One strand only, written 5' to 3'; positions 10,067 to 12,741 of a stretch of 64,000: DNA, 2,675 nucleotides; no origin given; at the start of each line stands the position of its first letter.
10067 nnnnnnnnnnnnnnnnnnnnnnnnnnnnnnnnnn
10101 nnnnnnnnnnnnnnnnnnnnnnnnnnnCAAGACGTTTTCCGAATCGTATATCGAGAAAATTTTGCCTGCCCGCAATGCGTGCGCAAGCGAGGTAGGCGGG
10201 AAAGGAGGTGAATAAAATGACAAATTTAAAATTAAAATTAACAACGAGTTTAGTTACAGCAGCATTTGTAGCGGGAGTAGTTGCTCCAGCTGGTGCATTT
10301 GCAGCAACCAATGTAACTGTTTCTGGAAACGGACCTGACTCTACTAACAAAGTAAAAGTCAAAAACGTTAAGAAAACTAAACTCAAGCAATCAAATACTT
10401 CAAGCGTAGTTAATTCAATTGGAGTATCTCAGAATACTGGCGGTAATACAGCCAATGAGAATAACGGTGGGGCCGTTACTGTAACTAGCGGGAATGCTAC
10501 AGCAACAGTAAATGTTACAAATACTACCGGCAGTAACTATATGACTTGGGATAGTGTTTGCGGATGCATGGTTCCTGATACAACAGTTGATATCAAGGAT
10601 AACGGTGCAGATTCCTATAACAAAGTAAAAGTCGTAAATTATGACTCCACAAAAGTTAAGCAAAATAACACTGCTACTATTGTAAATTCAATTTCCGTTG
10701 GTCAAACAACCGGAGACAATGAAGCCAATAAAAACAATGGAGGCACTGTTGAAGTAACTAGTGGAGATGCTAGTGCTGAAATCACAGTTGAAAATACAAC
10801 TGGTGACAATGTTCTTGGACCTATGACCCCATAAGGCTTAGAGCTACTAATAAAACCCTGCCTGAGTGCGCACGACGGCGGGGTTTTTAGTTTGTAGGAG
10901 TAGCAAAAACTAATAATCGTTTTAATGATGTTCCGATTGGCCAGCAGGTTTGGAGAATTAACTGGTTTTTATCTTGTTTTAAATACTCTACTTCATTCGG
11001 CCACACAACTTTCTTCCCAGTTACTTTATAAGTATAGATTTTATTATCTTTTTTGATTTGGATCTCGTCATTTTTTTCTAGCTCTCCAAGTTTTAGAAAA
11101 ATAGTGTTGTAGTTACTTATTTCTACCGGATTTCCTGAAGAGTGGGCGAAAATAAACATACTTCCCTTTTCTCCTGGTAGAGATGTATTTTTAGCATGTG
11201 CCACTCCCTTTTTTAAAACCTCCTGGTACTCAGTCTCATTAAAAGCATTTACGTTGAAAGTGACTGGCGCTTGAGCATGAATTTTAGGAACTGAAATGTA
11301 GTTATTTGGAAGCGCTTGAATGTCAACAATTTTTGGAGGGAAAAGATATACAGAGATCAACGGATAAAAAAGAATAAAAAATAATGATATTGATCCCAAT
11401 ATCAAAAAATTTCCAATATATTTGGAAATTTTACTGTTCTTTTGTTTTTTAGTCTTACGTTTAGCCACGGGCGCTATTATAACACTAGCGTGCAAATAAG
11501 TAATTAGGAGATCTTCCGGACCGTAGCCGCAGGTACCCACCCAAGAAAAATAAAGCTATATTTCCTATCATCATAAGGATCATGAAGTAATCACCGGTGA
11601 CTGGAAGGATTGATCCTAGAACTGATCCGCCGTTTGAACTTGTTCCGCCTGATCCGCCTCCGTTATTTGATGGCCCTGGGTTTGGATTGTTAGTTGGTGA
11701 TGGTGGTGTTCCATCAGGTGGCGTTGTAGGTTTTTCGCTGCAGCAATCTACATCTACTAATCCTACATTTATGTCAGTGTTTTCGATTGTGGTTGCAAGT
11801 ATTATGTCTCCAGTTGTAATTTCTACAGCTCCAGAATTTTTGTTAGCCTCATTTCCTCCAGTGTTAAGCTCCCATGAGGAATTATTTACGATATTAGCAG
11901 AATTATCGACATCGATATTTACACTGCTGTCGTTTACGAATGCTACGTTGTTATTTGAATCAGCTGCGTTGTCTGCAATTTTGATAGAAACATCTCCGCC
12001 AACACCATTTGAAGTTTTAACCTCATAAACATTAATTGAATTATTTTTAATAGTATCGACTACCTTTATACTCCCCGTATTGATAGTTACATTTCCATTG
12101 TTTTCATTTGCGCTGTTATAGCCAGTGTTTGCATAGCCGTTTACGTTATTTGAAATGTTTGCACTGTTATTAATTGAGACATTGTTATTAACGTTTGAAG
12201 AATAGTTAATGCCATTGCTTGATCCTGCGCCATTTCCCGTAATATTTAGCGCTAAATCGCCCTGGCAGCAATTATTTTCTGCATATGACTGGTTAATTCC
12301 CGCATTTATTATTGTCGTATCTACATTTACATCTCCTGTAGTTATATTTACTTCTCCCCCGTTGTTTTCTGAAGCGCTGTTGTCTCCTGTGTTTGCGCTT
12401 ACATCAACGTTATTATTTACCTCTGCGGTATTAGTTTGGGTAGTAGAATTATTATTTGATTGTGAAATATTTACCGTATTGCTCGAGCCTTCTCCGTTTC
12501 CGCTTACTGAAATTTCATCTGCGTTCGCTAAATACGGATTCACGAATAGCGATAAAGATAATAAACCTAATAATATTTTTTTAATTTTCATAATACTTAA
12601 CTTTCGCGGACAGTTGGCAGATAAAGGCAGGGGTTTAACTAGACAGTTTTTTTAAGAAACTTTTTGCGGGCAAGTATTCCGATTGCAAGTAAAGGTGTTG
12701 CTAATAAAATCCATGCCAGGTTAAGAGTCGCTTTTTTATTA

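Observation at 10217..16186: Sortase locus with an LPVTG-anchored substrate and a paralogous family of Asn/Gly/Thr/Asp-rich repeat surface proteins of unrecognised type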

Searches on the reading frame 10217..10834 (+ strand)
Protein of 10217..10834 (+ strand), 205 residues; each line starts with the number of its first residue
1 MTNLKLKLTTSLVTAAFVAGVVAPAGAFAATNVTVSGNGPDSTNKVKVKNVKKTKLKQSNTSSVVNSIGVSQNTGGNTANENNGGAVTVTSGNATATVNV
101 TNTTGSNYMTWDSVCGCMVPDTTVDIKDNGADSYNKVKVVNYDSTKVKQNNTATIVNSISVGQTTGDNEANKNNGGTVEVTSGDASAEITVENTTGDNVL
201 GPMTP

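Call 3: search_protein_families(library=pfam, proteins=[window:10217-10834:+], max_evalue=1)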
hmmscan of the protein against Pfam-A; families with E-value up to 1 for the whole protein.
window:10217-10834:+ (205 aa): 0 families

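Call 4: search_protein_families(library=ncbifam, proteins=[window:10217-10834:+], max_evalue=1)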
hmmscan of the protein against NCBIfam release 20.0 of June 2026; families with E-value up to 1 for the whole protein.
window:10217-10834:+ (205 aa): 3 families
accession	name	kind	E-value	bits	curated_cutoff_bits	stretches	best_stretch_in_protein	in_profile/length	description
NF042931.1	SAG1386_EF1546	equivalog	0.015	15.3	80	2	8-98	30-123/158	SAG1386/EF1546 family surface-associated protein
NF040468.1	blaECM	exception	0.16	11.2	640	1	14-98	72-147/303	ECM family subclass B3 metallo-beta-lactamase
NF040469.1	blaEFM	exception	0.31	10.1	610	1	37-99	85-147/302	EFM family subclass B3 metallo-beta-lactamase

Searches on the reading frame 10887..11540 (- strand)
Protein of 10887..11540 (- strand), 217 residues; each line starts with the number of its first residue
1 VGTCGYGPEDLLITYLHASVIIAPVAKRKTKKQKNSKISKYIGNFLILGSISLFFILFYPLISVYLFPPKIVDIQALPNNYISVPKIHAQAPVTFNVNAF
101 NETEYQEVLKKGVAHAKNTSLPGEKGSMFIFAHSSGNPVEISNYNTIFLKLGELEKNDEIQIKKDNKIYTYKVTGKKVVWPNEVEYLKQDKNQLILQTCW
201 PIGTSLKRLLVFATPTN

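Call 3: search_protein_families(library=pfam, proteins=[window:10887-11540:-], max_evalue=1)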
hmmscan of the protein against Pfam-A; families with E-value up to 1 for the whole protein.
window:10887-11540:- (217 aa): 1 family
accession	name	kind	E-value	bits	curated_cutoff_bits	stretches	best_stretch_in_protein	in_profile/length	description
PF04203.18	Sortase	-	7.3e-25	87.6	26.6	1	82-215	1-124/125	Sortase domain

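Call 4: search_protein_families(library=ncbifam, proteins=[window:10887-11540:-], max_evalue=1)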
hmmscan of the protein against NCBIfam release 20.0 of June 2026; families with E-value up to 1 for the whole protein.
window:10887-11540:- (217 aa): 9 families
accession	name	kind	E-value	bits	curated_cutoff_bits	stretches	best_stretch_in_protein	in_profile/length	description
NF033745.1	class_C_sortase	subfamily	5e-20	72.2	160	1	81-213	95-218/220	class C sortase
TIGR01076.1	sortase_fam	subfamily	9.9e-18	64.2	39.35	1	81-212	2-124/136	sortase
NF033746.1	class_D_sortase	subfamily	1.8e-15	57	165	1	82-215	13-133/135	class D sortase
NF058671.1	sortase_SrtD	exception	3.5e-15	56.2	140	1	83-213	68-185/187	class D sortase, LPxTATN-specific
NF033747.1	class_E_sortase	subfamily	2.8e-11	43.6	160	1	83-214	75-204/211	class E sortase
TIGR03784.1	marine_sortase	equivalog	3.6e-08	33.2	158.25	1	114-203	79-160/174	class GN sortase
NF033748.1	class_F_sortase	subfamily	6.6e-07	29.1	166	1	80-199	12-133/155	class F sortase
NF042414.1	CLC_0170_fam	subfamily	0.0011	18.9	30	1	28-57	25-54/56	CLC_0170 family protein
TIGR01676.1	GLDHase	equivalog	0.006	15.4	458.25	1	145-207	332-394/541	L-galactonolactone dehydrogenase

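Call 18: search_solved_structures(query=window:10887-11540:-, max_evalue=0.01, show_alignments=2)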
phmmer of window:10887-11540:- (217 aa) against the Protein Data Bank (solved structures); distinct sequences matched with E-value up to 0.01: 34.
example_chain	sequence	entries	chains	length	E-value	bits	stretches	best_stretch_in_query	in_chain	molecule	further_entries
7d6p_A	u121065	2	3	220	2.3e-09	40.6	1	80-213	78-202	Sortase family protein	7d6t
6ixz_A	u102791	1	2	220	2.3e-09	40.6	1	80-213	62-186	Sortase family protein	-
8t28_A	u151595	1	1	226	2.7e-09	40.3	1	101-211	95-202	Class C sortase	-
4d70_A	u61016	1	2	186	1.3e-06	31.6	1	105-201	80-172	SORTASE FAMILY PROTEIN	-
3o0p_A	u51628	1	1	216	1.3e-06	31.6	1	81-211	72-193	Sortase family protein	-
4d7w_A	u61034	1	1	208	4.6e-06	29.8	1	80-211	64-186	SORTASE FAMILY PROTEIN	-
2ln7_A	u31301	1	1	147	1.9e-05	27.8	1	135-202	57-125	LPXTG-site transpeptidase family protein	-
2w1k_A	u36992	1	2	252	2.4e-05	27.4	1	79-211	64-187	PUTATIVE SORTASE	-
2xwg_A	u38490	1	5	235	5.9e-05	26.1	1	82-212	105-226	SORTASE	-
4tqx_A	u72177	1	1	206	0.0001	25.3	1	109-210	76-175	Sortase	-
6bwe_A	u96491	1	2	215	0.00016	24.7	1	82-213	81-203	Putative fimbrial associated sortase-like protein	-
5k9a_A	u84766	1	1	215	0.00016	24.7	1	82-213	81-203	Putative fimbrial associated sortase-like protein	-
24rr_A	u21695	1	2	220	0.00024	24.1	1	81-211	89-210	Ebp pilus assembly class C sortase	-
2kw8_A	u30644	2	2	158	0.00037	23.5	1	83-211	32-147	LPXTG-site transpeptidase family protein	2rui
9m5j_B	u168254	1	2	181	0.00049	23.2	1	145-190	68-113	Peptidase C60, sortase A and B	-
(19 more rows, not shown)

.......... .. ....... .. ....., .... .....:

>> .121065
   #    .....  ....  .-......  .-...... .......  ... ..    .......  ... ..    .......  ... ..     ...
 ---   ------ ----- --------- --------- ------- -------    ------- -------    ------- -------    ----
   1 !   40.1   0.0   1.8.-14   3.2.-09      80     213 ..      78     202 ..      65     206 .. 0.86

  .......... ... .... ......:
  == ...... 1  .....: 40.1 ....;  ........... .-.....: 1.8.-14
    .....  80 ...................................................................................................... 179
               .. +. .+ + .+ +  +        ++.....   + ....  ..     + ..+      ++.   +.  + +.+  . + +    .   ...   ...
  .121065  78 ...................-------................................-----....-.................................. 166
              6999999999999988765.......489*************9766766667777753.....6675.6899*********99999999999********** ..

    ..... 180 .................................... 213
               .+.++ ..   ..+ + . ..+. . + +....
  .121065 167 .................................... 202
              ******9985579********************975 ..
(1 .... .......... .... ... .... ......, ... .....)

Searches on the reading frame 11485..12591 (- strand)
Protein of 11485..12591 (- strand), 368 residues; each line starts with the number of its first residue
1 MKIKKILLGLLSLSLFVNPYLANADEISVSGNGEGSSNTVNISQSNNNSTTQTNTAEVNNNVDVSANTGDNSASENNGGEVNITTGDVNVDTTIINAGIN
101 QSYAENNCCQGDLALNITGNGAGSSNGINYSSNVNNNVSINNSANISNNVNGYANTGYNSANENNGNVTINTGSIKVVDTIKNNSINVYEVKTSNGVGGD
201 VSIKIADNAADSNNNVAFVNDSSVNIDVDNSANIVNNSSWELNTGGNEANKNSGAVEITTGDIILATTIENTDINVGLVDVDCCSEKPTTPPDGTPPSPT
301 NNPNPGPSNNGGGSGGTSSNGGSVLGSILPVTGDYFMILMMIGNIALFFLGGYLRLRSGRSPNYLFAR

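Call 3: search_protein_families(library=pfam, proteins=[window:11485-12591:-], max_evalue=1)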
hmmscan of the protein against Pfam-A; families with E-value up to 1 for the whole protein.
window:11485-12591:- (368 aa): 1 family
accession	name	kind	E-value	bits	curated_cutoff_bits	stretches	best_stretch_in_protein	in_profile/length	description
PF12328.13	Rpp20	-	0.05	14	24.6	1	162-185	70-93/118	Rpp20 subunit of nuclear RNase MRP and P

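Call 4: search_protein_families(library=ncbifam, proteins=[window:11485-12591:-], max_evalue=1)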
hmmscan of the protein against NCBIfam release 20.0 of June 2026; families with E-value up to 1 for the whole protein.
window:11485-12591:- (368 aa): 1 family
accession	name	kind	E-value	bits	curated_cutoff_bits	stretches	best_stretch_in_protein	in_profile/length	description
NF053819.1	EF0750_LPXTG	subfamily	2.8e-05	24.6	47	1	272-357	34-101/105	EF2685/EF0750 family sortase-dependent surface protein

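Call 86: find_homologous_proteins(query=window:11485-12591:-, max_evalue=0.00001)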
Query window:11485-12591:- (368 aa): 132 proteins with E <= 0.00001 among 8000 candidates; the best 120 are listed.
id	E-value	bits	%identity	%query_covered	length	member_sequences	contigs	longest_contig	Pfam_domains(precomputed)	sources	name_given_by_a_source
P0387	2.2e-191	654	87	100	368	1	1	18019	-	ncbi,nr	ncbi:MAG: hypothetical protein KBD51_03635 [Candidatus Levybacteria bacterium]|nr:hypothetical prote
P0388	2.9e-176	604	78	100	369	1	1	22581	-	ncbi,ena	-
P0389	1.0e-169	583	78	100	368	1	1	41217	-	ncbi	-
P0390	5.9e-141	488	67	100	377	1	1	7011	-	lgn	-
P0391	5.9e-136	472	63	100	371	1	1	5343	-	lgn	-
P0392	3.2e-130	453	62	98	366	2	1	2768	-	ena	-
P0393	8.8e-121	422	59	99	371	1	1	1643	-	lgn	-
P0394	2.5e-118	414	58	95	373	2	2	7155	-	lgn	-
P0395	1.0e-115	405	56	99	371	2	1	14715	-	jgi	jgi:hypothetical protein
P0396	1.7e-115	404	58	99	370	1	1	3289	-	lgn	-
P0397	1.1e-113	398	58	99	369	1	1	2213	-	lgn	-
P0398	1.1e-112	395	55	99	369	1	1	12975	-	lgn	-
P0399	5.9e-112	393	57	99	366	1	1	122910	-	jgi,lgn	-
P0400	1.8e-111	391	58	98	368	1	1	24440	-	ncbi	-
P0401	2.5e-111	391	56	99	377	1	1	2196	-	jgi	jgi:hypothetical protein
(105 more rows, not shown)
